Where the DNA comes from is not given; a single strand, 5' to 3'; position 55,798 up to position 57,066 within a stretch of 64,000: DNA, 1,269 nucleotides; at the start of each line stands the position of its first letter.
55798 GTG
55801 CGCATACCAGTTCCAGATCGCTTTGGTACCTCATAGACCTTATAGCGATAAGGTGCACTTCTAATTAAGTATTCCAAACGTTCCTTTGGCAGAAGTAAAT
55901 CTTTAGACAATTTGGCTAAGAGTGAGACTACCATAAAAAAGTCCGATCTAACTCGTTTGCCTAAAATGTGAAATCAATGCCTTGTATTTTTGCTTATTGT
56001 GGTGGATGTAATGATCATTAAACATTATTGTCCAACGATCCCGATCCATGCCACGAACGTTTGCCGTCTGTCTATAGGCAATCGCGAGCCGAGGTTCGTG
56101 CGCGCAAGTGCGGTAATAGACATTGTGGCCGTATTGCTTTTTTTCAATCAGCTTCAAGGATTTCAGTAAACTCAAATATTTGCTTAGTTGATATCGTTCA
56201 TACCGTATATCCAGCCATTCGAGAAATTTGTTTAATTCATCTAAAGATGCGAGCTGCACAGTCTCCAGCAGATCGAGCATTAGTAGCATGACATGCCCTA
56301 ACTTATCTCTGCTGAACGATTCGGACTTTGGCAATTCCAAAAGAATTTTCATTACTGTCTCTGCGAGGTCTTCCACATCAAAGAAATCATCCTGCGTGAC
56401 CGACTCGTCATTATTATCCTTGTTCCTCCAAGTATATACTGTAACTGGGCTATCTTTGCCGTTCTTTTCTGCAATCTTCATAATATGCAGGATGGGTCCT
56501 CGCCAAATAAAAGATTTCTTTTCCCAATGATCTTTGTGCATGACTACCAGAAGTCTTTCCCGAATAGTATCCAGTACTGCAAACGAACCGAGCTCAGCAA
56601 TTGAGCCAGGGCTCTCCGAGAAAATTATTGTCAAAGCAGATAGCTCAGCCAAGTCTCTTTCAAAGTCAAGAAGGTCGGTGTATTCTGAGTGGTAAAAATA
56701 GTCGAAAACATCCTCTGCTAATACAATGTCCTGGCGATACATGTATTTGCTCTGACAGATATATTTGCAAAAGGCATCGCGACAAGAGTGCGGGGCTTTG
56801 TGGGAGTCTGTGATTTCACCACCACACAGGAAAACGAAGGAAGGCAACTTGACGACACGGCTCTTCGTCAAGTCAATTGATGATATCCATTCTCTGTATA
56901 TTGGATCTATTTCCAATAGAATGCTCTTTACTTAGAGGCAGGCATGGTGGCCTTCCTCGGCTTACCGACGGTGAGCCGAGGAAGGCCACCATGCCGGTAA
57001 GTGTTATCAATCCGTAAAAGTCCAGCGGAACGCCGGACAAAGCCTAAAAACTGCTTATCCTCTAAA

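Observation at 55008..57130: Complete retron (ncRNA - NDT-like effector - RT) wedged between a DUF499/DUF1156 module and a Hachiman-like pair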

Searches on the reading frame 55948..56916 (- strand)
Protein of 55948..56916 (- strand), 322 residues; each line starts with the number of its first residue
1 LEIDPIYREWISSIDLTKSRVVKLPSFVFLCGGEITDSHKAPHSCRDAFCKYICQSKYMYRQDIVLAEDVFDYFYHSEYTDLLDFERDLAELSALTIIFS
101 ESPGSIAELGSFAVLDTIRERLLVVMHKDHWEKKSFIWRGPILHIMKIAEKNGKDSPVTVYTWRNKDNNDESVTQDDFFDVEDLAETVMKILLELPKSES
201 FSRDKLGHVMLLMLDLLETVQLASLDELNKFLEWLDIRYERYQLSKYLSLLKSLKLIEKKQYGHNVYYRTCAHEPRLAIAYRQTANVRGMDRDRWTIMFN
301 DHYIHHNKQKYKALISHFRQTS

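Call 5: search_protein_families(library=pfam, proteins=[window:55948-56916:-], max_evalue=0.01)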
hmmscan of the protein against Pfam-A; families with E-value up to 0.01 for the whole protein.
window:55948-56916:- (322 aa): 0 families

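Call 6: search_protein_families(library=padloc, proteins=[window:55948-56916:-], max_evalue=0.01)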
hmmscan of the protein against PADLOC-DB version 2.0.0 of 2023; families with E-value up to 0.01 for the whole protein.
window:55948-56916:- (322 aa): 2 families
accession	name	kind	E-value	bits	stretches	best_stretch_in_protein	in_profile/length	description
PDLC02928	NDT_II-A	-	7.9e-73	243.3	1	8-310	4-271/279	-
PDLC02930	NDT_II-A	-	6.3e-29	99.4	1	27-298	25-266/272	-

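Call 14: find_homologous_proteins(query=window:55948-56916:-)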
Query window:55948-56916:- (322 aa): 200 proteins with E <= 0.001 among 2098 candidates; the best 120 are listed.
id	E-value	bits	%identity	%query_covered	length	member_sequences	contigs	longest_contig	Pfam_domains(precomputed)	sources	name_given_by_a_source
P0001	2.8e-172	590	100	82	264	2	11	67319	PF28093.1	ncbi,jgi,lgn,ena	-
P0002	6.1e-108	379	54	98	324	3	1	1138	PF28093.1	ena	-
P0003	4.8e-104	366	52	99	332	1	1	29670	PF28093.1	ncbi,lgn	-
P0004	6.8e-104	366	52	99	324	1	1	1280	PF28093.1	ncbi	-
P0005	1.5e-100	355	51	98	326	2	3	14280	PF28093.1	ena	-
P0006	1.6e-100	355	52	100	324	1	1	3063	PF28093.1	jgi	jgi:hypothetical protein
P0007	6.7e-100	352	52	100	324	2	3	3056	PF28093.1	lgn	-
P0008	1.8e-99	351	50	99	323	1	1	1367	PF28093.1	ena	-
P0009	1.9e-99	351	51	100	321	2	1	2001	PF28093.1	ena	-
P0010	2.3e-99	351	51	99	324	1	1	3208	PF28093.1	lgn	-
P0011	5.9e-99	349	50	99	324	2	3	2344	PF28093.1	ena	-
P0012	2.5e-98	347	50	100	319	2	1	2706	PF28093.1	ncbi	-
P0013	5.7e-98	346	51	100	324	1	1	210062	PF28093.1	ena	-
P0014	6.9e-98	346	52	100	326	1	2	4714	PF28093.1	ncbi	-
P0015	6.2e-97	343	50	99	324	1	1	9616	PF28093.1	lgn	-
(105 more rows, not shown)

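Call 15: find_encoding_contigs(protein=P0001, flank=10000, max_places=10)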
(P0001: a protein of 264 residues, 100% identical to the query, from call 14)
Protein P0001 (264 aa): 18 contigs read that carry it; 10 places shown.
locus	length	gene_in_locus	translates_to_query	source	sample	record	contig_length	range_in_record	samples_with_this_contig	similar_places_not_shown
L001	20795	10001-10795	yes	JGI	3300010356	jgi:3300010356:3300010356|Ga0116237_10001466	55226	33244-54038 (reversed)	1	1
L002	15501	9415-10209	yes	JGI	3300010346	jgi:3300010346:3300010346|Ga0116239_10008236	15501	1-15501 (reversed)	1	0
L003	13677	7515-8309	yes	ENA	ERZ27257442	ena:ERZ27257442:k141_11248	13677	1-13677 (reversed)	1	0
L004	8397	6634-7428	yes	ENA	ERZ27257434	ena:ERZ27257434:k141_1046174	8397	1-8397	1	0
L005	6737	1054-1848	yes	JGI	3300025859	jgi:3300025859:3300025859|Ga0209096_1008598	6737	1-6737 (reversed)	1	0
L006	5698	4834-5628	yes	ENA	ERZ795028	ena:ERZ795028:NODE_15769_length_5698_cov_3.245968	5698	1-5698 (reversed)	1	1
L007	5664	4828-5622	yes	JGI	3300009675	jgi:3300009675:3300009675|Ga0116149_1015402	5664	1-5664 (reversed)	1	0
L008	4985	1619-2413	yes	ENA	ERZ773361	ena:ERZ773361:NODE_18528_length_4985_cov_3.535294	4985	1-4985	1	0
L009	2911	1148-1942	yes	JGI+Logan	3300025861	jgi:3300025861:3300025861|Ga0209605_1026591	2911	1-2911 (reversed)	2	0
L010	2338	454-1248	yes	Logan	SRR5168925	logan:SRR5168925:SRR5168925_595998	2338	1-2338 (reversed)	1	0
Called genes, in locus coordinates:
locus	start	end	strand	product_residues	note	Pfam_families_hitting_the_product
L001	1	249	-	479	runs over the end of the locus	?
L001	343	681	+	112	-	PF01797:Y1_Tnp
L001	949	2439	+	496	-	PF01935:DUF87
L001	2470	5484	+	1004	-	PF06634:DUF1156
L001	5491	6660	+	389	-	PF13191:AAA_16, PF13401:AAA_22 (weak)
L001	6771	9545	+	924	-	PF04465:DUF499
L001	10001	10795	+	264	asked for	PF28093:STM3845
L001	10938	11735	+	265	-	PF00078:RVT_1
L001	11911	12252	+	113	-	-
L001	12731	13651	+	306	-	-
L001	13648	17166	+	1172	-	PF04851:ResIII (weak), PF00270:DEAD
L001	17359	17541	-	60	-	-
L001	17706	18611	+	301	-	PF13248:Zn_ribbon_3 (weak)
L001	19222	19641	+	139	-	-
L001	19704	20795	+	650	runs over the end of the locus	PF28530:DUF8426, PF00004:AAA, PF07728:AAA_5, PF13401:AAA_22 (weak), PF20720:nSTAND3 (weak), PF28529:McrB_lid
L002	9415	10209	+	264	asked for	PF28093:STM3845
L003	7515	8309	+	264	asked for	PF28093:STM3845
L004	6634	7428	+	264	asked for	PF28093:STM3845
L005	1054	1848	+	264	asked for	PF28093:STM3845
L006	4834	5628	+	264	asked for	PF28093:STM3845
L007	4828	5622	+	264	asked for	PF28093:STM3845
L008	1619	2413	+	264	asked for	PF28093:STM3845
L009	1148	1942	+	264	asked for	PF28093:STM3845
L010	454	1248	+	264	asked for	PF28093:STM3845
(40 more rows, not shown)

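Call 17: find_related_loci(query=A1, collection=genome_contigs, flank=10000)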
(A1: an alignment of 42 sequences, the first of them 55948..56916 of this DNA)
Query A1 (322 aa) in genome_contigs; peptide patterns used: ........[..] (x = any residue, [..] = any of these).
66 stretches matched a pattern; 62 encode a relative of the query (tblastn E <= 1e-3); 62 distinct loci.
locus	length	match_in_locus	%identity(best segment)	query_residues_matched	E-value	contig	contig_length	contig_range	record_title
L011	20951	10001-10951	48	1-319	3e-103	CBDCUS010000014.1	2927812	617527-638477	MAG: Candidatus Scalinduaceae bacterium isolate 06c2e644-e4ca-4b95-b966-bf5aaa188cb2 genome assembly, contig: contig_14,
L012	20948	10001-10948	52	6-322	6e-103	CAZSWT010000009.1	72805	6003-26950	MAG TPA_asm: uncultured Desulfobacteraceae bacterium isolate binchicken_co100_259 genome assembly, contig: NODE_457_leng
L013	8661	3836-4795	50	1-322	1e-102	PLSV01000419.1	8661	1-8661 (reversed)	MAG: Syntrophobacteraceae bacterium isolate bog_1154 73.20120700_S1D.281_contig_308735, whole genome shotgun sequence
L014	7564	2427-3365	49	6-320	6e-96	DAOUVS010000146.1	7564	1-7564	MAG TPA_asm: Candidatus Zixiibacteriota bacterium isolate CSMAG_855 CSMAG_855_k127_3517161_length_7564_cov_8.0000, whole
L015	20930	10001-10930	47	6-317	8e-95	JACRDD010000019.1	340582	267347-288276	MAG: Desulfobacterales bacterium isolate NC_groundwater_1663_Pr3_B-0.1um_60_182 SR-2_scaffold_141_1130122, whole genome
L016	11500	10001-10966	48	1-322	4e-94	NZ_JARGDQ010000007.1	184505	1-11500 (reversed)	Desulfurivibrio dismutans strain AMeS2 7, whole genome shotgun sequence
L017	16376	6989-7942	44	1-321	3e-85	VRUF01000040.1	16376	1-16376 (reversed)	MAG: Planctomycetota bacterium isolate MohnsGC08_bin174 NODE_85_length_16376_cov_8.472176, whole genome shotgun sequence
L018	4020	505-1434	40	8-320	3e-75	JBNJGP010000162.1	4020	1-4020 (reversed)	MAG: Candidatus Muiribacteriota bacterium isolate Y22_30dBSe2.bin.75 NODE_21015_length_4020_cov_9.998215, whole genome s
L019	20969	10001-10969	33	7-322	2e-42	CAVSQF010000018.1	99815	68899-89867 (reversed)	MAG: uncultured delta proteobacterium isolate MFD01476.bin.1.163 genome assembly, contig: contig_27940, whole genome sho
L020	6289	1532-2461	29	3-316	1e-41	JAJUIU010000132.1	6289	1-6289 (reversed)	MAG: Rhodospirillaceae bacterium isolate bin98 k141_760449_length_6289_cov_11.0000, whole genome shotgun sequence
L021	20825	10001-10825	33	1-268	4e-41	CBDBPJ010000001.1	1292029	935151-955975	MAG: Gammaproteobacteria bacterium isolate bb6b15c1-335f-4c8a-84a7-a05bc1b1d3fd genome assembly, contig: contig_1, whole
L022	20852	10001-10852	32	9-297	5e-39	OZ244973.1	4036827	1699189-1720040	MAG: Terriglobia bacterium isolate 2202a82c-0bb4-4252-a2d5-8bb3d6ea53e1 genome assembly, chromosome: 1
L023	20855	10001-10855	34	9-297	1e-43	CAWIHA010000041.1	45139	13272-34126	MAG: Bryobacterales bacterium isolate MFD03726.bin.1.141 genome assembly, contig: contig_97288, whole genome shotgun seq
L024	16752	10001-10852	33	10-297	1e-38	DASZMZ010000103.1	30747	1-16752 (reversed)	MAG TPA_asm: Candidatus Sulfopaludibacter sp. isolate SMAG_U5904 k141_54946, whole genome shotgun sequence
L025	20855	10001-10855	32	10-297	4e-38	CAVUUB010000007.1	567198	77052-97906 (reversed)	MAG: Bryobacterales bacterium isolate MFD00964.bin.2.188 genome assembly, contig: contig_31263, whole genome shotgun seq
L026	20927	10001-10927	28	4-322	5e-37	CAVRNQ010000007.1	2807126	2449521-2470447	MAG: uncultured Acidobacteriota bacterium isolate MFD03726.bin.1.212 genome assembly, contig: contig_9631, whole genome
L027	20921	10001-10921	30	10-321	1e-34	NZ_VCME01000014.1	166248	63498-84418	Xanthomonas hortorum strain FPH2013-1 Contig_14, whole genome shotgun sequence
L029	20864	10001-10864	30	9-313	3e-33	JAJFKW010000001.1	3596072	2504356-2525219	MAG: Woeseia sp. isolate OFTM247 OFTM247_0, whole genome shotgun sequence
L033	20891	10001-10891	30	9-314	2e-31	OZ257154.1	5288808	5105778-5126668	MAG: Burkholderiales bacterium isolate 5a1f4b7f-29eb-4d11-b998-9e1cb223b6c6 genome assembly, chromosome: 1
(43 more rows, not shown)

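Call 22: search_protein_families(library=ncbifam, proteins=[window:55948-56916:-, L001:2470-5484:+, L001:949-2439:+], max_evalue=0.001)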
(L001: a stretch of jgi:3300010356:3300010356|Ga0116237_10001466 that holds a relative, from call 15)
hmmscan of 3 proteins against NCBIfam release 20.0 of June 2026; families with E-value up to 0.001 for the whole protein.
window:55948-56916:- (322 aa): 1 family
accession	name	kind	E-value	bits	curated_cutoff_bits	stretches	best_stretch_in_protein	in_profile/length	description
NF038232.1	STM3845_fam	equivalog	1.4e-66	225.1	100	1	18-303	2-277/277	retron St85 family effector protein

L001:2470-5484:+ (1004 aa): 1 family
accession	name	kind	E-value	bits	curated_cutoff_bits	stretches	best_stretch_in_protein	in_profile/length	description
NF042963.1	DUF1156_antiphage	equivalog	4.5e-54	183.9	1000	2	129-738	183-772/960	anti-phage-associated DUF1156 domain-containing protein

L001:949-2439:+ (496 aa): 7 families
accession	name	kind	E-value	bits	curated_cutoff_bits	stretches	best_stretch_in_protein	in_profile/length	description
NF042943.1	HerA_antiphage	equivalog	7.1e-13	48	800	1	356-482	423-548/566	anti-phage-associated helicase HerA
NF042944.1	HerA_antiphage_2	equivalog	4e-11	42.4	850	1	363-483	424-542/576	anti-phage-associated helicase HerA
NF040937.1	HerA_Thermprot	equivalog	1.3e-07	30.4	800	1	363-473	346-453/487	DNA double-strand break repair helicase HerA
NF040819.1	helicase_HerA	equivalog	2.8e-07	29.4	970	1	367-446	403-476/561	DNA double-strand break repair helicase HerA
NF053655.1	CedD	equivalog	8.7e-06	24.7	600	0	208-258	220-270/527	DNA-translocating ATPase CedD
NF033849.1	ser_rich_anae_1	subfamily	1.9e-05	22.3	650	1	363-437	1014-1090/1163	serine-rich protein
NF005992.0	PRK08116.1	subfamily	7.3e-05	22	189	1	214-262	119-166/269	hypothetical protein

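Call 35: search_solved_structures(query=window:55948-56916:-, max_evalue=1, show_alignments=2)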
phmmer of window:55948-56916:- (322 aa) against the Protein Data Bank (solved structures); distinct sequences matched with E-value up to 1: 2.
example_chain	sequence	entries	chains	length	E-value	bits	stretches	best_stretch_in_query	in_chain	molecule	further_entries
7v9x_C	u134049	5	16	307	3.5e-12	49.4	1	24-151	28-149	retron St85 family effector protein | Retron Ec86 putative ribosyltransferase/DNA-binding protein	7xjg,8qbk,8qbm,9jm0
8qbl_G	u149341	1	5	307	2.4e-11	46.7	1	24-151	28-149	Retron Ec86 putative ribosyltransferase/DNA-binding protein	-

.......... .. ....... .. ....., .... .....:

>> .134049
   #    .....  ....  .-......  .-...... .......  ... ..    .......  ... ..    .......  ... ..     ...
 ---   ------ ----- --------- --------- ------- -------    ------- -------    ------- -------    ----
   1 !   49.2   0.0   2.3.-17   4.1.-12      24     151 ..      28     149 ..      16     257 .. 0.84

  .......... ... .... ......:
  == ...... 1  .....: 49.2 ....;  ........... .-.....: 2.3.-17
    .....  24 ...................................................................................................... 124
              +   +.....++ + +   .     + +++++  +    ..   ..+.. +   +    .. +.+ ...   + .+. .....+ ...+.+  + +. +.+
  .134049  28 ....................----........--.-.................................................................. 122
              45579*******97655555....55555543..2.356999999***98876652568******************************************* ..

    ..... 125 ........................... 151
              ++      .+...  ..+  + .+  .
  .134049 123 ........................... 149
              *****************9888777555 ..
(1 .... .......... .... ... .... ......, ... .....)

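Call 51: search_dna_similar(query=window:55948-56916:-, collection=phages, mode=protein, max_rows=10)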
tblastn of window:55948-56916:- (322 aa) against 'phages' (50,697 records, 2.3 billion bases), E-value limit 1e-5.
Records with a match: 17; places in all: 17; records where one place covers at least 80% of the query: 2.
Best place of each record, by identity: <60% 17.
By first word of the organism name: Klebsiella 13; Pseudomonas 3; Bacteriophage 1.
By host as written in the record: Klebsiella pneumoniae 11; Klebsiella pneumoniae KL49 2; Pseudomonas aeruginosa 01-0440 1; Pseudomonas aeruginosa 04-5265 1; Pseudomonas aeruginosa 01-7071 1; - 1.
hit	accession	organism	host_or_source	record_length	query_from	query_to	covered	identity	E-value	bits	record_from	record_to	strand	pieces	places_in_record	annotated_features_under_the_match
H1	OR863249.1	Pseudomonas phage PfAC01a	Pseudomonas aeruginosa 01-0440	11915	10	268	80%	31.6%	4e-15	82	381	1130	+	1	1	retron St85 family effector protein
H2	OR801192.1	Pseudomonas phage PfAC04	Pseudomonas aeruginosa 04-5265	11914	10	268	80%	31.6%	4e-15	82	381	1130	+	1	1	retron St85 family effector protein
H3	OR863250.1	Pseudomonas phage PfAC01b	Pseudomonas aeruginosa 01-7071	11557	10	209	62%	32.9%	1e-13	77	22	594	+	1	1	retron St85 family effector protein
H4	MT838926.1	Bacteriophage sp.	human fecal samples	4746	14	153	43%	33.6%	4e-12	73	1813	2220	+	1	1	record has no annotation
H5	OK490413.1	Klebsiella phage Kp4860-7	Klebsiella pneumoniae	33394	24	162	43%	33.1%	8e-8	60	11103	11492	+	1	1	record has no annotation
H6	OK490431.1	Klebsiella phage Kp4871-2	Klebsiella pneumoniae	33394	24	162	43%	33.1%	8e-8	60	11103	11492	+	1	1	record has no annotation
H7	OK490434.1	Klebsiella phage Kp4872-2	Klebsiella pneumoniae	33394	24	162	43%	33.1%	8e-8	60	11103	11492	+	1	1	record has no annotation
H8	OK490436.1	Klebsiella phage Kp4873-1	Klebsiella pneumoniae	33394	24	162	43%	33.1%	8e-8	60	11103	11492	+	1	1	record has no annotation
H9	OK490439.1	Klebsiella phage Kp4874-1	Klebsiella pneumoniae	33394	24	162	43%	33.1%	8e-8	60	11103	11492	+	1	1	record has no annotation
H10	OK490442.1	Klebsiella phage Kp4875-1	Klebsiella pneumoniae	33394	24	162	43%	33.1%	8e-8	60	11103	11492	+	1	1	record has no annotation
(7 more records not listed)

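Call 52: search_dna_similar(query=window:55948-56916:-, collection=plasmids, mode=protein, max_rows=10)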
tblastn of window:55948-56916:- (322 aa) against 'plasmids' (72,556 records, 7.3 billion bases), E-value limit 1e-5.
Records with a match: 7; places in all: 7; records where one place covers at least 80% of the query: 1.
Best place of each record, by identity: <60% 7.
By first word of the organism name: Escherichia 4; Vibrio 1; Thioclava 1; Phaeobacter 1.
By predicted mobility (MOB-suite, as given by PLSDB): non-mobilizable 6; conjugative 1.
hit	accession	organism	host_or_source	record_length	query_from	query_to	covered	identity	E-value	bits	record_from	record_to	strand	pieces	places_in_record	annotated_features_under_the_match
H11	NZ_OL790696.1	Escherichia coli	-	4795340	12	288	86%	26.6%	1e-15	85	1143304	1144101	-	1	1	none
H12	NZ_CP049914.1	Vibrio sp. HDW18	Anodonta arcaeformis,single bacterial ...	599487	25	239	67%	31.1%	6e-17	89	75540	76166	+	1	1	retron St85 family effector protein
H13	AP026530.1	Escherichia coli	whole organism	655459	24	209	58%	30.8%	2e-18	93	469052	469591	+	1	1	hypothetical protein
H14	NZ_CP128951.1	Escherichia coli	-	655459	24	209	58%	30.8%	2e-18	93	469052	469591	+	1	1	retron St85 family effector protein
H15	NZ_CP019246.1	Escherichia coli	Homo sapiens,urine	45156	24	162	43%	33.8%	7e-8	61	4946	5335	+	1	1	retron St85 family effector protein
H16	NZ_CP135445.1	Thioclava sp. FTW29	-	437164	15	148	42%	32.8%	3e-9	66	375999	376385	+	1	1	retron St85 family effector protein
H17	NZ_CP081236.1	Phaeobacter inhibens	-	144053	16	152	43%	30.9%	1e-7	61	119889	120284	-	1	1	retron St85 family effector protein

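Call 65: predict_structure(alignment_id=A1)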
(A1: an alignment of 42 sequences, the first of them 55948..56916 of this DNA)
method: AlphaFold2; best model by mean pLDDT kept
length: 322 residues; sequences in the alignment: 42
mean_pLDDT: 89.9   pTM: 0.87
mean pLDDT of the five models: 89.9, 89.7, 89.2, 87.3, 86.9
residues with pLDDT >= 90: 233; 70-90: 67; 50-70: 22; < 50: 0
segments of 3 or more residues with pLDDT < 50: none
pLDDT, mean of each block of 10 residues (from residue 1): 81 94 87 85 90 92 93 94 93 95 89 92 93 89 95 95 70 70 95 92 95 95 95 96 96 94 93 87 74 89 93 89 72
secondary structure, 60 per line:
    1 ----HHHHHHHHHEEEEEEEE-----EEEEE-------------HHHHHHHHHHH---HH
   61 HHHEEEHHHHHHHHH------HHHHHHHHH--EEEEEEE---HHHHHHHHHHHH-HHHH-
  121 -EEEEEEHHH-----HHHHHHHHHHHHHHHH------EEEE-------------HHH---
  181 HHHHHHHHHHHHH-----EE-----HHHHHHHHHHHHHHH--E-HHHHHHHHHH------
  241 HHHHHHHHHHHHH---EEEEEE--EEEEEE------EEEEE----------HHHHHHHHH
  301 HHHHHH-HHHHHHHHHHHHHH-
elements in order: H5-13 E14-21 E27-31 H45-55 H59-63 E64-66 H67-75 H82-90 E93-99 H103-114 H116-119 E122-127 H136-151 E158-161 H181-193 H206-220 H225-234 H241-253 E257-262 E265-270 E277-281 H292-306 H308-321

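Call 68: fold_search(model_id=the predicted structure, library=pdb)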
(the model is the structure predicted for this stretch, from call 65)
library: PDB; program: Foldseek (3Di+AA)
matches with E <= 10: 1240; with E <= 0.001: 4
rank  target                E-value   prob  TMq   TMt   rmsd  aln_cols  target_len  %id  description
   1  8qbk_E                3.3e-10  1.00  0.49  0.51   6.4       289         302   21  Retron-Eco1 filament with ADP-ribosylated Effector (local map with 1 segment) (released 2024-06-05)
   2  7xjg_J                1.9e-09  1.00  0.45  0.47   6.7       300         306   19  Cryo-EM structure of E.coli retron-Ec86 in complex with its effector at 2.5 angstrom (released 2022-09-14)
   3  8qbl_E                5.5e-09  1.00  0.46  0.49   6.2       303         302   18  Retron-Eco1 filament with inactive effector (E106A, 2 segments) (released 2024-06-05)
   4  8u8b_A                3.9e-04  0.96  0.25  0.08  14.5       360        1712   12  Cryo-EM structure of LRRK2 bound to type II inhibitor rebastinib (released 2024-01-31)
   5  9cho                  3.0e-03  0.91  0.28  0.08  11.1       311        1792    9  Autoinhibited full-length LRRK2(I2020T) on microtubules with MLi-2 (released 2024-12-25)
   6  6wj2_F                8.7e-03  0.44  0.21  0.23  17.8       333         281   12  CryoEM structure of the SLC38A9-RagA-RagC-Ragulator complex in the pre-GAP state (released 2020-09-02)
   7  4ejo_A                1.1e-02  1.00  0.19  0.52  10.1        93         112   26  Crystal structure of padr family transcriptional regulator from Eggerthella lenta DSM 2243 (released 2012-04-25)
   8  2qpt                  1.6e-02  0.44  0.24  0.18  15.7       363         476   11  Crystal structure of an EHD ATPase involved in membrane remodelling (released 2007-10-16)
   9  8fo2_E                1.8e-02  0.75  0.28  0.06  10.7       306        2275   12  Cryo-EM structure of Rab29-LRRK2 complex in the LRRK2 monomer state (released 2024-01-03)
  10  2fna_A                2.1e-02  0.30  0.19  0.18  26.9       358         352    8  Crystal structure of an archaeal aaa+ atpase (sso1545) from sulfolobus solfataricus p2 at 2.00 A resolution (released 2006-02-07)
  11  8fo8_C                2.3e-02  0.63  0.26  0.06  11.0       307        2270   12  Cryo-EM structure of Rab29-LRRK2 complex in the LRRK2 dimer state (released 2024-01-03)
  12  6juv_A                2.6e-02  0.75  0.18  0.28  16.6       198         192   14  Crytsal structure of ScpB derived from Pyrococcus yayanosii (released 2020-01-22)
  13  6o8k                  2.8e-02  0.99  0.17  0.57  10.6       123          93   15  Crystal Structure of apo and reduced Sulfide-responsive transcriptional repressor (SqrR) from Rhodobacter capsulatus. (released 2020-04-01)
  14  4xc6_B                2.9e-02  0.18  0.19  0.08  31.5       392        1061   11  Isobutyryl-CoA mutase fused with bound adenosylcobalamin, GDP, and Mg (holo-IcmF/GDP) (released 2015-02-11)
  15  6cda                  3.1e-02  0.98  0.17  0.53  10.3       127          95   18  Crystal structure of L34A CzrA in the Zn(II)bound state (released 2018-07-11)
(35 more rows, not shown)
